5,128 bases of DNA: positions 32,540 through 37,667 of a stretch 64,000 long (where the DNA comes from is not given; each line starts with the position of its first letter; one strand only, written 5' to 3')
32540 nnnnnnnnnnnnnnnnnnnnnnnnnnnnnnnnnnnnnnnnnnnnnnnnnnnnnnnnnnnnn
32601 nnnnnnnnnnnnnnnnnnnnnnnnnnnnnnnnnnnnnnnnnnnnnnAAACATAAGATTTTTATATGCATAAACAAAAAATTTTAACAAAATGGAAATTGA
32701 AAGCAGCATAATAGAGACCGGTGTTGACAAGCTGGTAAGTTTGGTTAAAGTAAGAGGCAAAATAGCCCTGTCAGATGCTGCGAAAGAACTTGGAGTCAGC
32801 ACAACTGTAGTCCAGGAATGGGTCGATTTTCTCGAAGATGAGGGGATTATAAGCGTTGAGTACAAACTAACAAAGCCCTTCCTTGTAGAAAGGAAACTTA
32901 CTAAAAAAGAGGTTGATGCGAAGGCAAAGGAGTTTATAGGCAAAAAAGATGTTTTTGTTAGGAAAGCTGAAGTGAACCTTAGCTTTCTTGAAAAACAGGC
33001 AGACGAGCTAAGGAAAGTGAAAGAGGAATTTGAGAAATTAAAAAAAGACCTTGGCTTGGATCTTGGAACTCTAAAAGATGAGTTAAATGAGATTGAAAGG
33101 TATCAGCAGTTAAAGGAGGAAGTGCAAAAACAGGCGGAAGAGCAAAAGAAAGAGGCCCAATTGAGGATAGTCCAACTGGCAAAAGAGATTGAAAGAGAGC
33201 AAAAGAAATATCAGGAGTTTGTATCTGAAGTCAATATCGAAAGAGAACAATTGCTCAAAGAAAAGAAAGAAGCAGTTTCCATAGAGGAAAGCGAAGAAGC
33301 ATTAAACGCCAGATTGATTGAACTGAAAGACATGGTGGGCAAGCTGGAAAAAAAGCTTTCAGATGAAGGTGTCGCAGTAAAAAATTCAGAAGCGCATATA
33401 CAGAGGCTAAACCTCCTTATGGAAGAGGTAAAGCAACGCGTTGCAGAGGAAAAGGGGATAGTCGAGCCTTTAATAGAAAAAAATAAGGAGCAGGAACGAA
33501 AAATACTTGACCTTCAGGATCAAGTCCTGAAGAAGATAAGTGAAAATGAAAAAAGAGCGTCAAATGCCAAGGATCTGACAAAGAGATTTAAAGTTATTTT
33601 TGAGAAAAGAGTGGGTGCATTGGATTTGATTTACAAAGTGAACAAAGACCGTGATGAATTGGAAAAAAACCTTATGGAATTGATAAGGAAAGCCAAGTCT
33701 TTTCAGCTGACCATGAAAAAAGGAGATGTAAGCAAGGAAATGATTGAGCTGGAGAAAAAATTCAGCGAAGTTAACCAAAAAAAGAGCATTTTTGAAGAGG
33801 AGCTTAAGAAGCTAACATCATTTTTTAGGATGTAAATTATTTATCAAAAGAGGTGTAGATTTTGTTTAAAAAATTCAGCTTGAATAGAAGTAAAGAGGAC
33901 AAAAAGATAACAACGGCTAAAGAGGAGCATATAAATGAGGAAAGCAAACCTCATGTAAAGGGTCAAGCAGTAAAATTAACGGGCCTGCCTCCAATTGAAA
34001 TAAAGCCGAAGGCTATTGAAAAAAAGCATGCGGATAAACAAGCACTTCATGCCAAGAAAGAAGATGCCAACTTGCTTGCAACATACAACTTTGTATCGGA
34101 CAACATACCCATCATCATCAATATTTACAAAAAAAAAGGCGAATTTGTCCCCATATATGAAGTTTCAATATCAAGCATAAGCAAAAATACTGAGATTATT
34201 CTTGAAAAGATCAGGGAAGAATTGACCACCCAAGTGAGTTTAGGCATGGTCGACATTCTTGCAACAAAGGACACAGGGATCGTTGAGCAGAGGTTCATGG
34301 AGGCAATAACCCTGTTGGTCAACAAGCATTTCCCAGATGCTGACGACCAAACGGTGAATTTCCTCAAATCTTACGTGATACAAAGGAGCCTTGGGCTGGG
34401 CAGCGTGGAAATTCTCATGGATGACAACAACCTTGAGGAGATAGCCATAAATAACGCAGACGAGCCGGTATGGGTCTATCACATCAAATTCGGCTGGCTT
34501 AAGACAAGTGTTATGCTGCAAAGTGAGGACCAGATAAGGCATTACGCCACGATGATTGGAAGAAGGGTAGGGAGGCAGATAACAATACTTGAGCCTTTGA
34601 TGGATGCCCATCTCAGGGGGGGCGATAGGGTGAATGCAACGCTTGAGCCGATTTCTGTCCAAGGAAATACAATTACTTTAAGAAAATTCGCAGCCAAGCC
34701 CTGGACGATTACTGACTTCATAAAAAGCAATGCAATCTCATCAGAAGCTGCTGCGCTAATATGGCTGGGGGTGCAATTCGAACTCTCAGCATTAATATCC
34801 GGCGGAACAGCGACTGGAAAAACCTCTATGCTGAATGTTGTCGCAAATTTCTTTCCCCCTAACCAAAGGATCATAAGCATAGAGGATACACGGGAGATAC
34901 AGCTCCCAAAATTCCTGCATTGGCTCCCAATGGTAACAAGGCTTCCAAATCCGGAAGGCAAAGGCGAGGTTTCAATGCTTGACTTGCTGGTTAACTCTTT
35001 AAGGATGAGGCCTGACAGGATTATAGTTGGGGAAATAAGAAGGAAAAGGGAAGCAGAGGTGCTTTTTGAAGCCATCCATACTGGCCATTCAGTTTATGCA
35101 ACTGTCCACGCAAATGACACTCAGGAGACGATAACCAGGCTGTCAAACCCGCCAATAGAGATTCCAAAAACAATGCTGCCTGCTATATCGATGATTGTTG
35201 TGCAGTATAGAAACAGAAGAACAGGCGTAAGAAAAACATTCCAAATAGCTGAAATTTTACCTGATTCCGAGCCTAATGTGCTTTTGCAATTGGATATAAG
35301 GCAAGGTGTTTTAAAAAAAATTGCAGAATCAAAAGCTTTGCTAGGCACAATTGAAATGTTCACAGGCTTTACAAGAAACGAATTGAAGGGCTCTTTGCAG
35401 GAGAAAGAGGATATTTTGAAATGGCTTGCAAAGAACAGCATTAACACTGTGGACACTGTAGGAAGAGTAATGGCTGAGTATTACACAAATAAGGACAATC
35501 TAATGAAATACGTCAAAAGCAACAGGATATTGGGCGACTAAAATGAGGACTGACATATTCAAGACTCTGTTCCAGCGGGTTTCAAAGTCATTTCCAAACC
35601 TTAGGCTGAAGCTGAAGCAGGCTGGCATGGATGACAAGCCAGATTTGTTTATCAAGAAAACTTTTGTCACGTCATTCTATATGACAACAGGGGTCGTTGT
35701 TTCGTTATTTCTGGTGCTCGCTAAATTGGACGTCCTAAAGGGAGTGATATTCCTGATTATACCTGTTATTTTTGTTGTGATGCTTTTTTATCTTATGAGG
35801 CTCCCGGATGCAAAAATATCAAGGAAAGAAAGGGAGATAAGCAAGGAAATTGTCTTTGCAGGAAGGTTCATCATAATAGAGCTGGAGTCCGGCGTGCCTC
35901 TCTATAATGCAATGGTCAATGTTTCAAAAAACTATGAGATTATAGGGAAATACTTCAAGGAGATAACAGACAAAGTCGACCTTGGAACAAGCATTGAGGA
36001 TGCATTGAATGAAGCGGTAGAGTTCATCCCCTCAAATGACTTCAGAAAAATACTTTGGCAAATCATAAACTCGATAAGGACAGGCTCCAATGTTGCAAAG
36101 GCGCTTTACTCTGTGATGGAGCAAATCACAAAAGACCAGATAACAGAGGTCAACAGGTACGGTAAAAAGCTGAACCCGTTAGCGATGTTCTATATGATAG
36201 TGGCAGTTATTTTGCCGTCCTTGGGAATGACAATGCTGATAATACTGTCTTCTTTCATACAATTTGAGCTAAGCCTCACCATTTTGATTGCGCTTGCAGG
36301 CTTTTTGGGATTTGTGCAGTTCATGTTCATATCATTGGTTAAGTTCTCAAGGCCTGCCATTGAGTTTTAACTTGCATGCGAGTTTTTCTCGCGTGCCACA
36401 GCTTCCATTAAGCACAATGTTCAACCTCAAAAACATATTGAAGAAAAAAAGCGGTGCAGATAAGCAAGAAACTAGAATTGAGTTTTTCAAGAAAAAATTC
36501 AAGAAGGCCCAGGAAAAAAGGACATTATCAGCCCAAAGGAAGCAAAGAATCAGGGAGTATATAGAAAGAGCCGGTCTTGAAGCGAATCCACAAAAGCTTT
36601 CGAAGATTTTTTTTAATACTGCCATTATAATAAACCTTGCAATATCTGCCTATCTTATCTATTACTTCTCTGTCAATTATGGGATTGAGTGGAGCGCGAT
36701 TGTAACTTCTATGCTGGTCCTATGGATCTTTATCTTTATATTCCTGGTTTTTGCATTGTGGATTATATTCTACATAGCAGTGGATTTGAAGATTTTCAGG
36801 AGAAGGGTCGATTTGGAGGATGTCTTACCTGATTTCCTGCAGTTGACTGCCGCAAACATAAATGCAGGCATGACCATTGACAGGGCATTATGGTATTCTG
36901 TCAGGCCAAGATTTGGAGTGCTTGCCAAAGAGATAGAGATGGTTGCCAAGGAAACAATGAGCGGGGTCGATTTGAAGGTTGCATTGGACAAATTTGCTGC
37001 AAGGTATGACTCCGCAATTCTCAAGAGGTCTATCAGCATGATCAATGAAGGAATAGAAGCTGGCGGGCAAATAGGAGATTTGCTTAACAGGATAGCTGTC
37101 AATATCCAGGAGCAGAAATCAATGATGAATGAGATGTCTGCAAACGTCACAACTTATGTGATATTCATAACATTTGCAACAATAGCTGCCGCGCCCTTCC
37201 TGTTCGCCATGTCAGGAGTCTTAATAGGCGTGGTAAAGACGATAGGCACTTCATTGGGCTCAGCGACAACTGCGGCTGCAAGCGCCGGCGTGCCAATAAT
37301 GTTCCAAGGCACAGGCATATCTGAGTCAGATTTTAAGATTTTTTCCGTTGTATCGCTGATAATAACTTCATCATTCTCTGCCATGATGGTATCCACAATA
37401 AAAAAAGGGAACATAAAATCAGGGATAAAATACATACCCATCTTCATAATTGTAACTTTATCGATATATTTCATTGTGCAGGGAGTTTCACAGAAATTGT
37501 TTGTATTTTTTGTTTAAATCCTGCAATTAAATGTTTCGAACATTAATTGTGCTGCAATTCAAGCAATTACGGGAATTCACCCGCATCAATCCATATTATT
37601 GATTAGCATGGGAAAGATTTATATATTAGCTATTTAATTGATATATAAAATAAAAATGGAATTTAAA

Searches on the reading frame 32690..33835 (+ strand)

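Call 22: search_protein_families(library=ncbifam, proteins=[window:32690-33835:+], max_evalue=0.00001)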
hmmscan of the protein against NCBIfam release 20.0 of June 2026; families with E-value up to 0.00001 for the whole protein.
window:32690-33835:+ (381 aa): 1 family
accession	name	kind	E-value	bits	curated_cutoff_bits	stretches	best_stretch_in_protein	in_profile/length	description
TIGR02168.1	SMC_prok_B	equivalog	1.8e-07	29.3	567.35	1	96-363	671-945/1181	chromosome segregation protein SMC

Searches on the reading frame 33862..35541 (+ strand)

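Call 22: search_protein_families(library=ncbifam, proteins=[window:33862-35541:+], max_evalue=0.00001)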
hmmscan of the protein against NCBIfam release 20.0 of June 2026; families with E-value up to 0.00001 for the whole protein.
window:33862-35541:+ (559 aa): 19 families
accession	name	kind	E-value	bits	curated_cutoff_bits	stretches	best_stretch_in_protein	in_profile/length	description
NF058587.1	archaellum_moto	equivalog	2.2e-73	247.8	550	1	159-466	127-434/527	archaellum flagellar ATPase motor FlaI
TIGR03819.1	heli_sec_ATPase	hypoth_equivalog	8.2e-55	186.3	373.15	1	161-427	34-297/340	TadA family conjugal transfer-associated ATPase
NF053672.1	bindosome_BasE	exception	2.1e-44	152.1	1000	1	61-545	30-512/512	bindosome assembly system ATPase subunit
TIGR02788.1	VirB11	equivalog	1e-38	133.1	249.95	2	300-428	137-263/308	P-type DNA transfer ATPase VirB11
TIGR02782.1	TrbB_P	equivalog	4.3e-35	121.5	304.55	1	182-434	14-259/303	P-type conjugative transfer ATPase TrbB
NF010469.0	PRK13894.1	subfamily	4.7e-30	105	508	1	171-429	17-266/320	conjugal transfer ATPase TrbB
NF010475.0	PRK13900.1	equivalog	2.8e-28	98.9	389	1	309-458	162-318/333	type IV secretion system ATPase VirB11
NF010407.0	PRK13833.1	subfamily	8.4e-25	87.8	499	1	182-436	22-268/323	conjugal transfer protein TrbB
NF010425.0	PRK13851.1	equivalog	1.8e-21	76.4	461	1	302-423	157-276/344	type IV secretion system protein VirB11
NF041000.1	ATPase_ComGA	equivalog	4.7e-21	75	300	1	311-433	132-248/267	competence type IV pilus ATPase ComGA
NF007755.0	PRK10436.1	equivalog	3.9e-15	55.5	617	1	311-452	223-356/465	type II secretion system protein GspE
TIGR02538.1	type_IV_pilB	equivalog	1.1e-14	54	675.65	1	311-453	320-454/564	type IV-A pilus assembly ATPase PilB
TIGR01420.1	pilT_fam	subfamily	5.7e-12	45.5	319.1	1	311-428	126-240/343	PilT/PilU family type 4a pilus ATPase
TIGR02533.1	type_II_gspE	equivalog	1.8e-11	43.4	630.25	1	311-433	247-362/486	type II secretion system ATPase GspE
NF053534.1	T4PilAsmATPsTfpB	equivalog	1.7e-09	36.7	850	1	312-429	341-451/584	type IV pilus assembly ATPase TfpB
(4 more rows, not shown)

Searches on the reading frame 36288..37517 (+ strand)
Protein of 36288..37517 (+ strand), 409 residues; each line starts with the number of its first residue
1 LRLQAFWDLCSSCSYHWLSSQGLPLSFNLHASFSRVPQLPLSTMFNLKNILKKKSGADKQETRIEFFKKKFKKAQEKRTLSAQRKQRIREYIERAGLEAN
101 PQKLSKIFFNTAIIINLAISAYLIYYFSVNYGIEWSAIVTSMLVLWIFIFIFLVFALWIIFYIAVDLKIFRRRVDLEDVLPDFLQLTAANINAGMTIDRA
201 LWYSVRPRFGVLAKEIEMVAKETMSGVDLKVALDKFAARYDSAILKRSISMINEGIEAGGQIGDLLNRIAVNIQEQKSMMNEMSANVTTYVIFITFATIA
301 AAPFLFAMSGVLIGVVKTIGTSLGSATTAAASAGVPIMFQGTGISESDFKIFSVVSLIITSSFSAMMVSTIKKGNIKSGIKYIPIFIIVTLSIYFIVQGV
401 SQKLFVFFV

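Call 22: search_protein_families(library=ncbifam, proteins=[window:36288-37517:+], max_evalue=0.00001)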
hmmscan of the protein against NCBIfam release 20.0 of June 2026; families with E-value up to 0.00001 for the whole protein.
window:36288-37517:+ (409 aa): 1 family
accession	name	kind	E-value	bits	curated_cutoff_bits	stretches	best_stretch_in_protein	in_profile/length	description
NF004705.1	PRK06041.1-3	equivalog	1.4e-07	30.8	400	1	119-405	189-462/465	archaellar assembly protein ArlJ/FlaJ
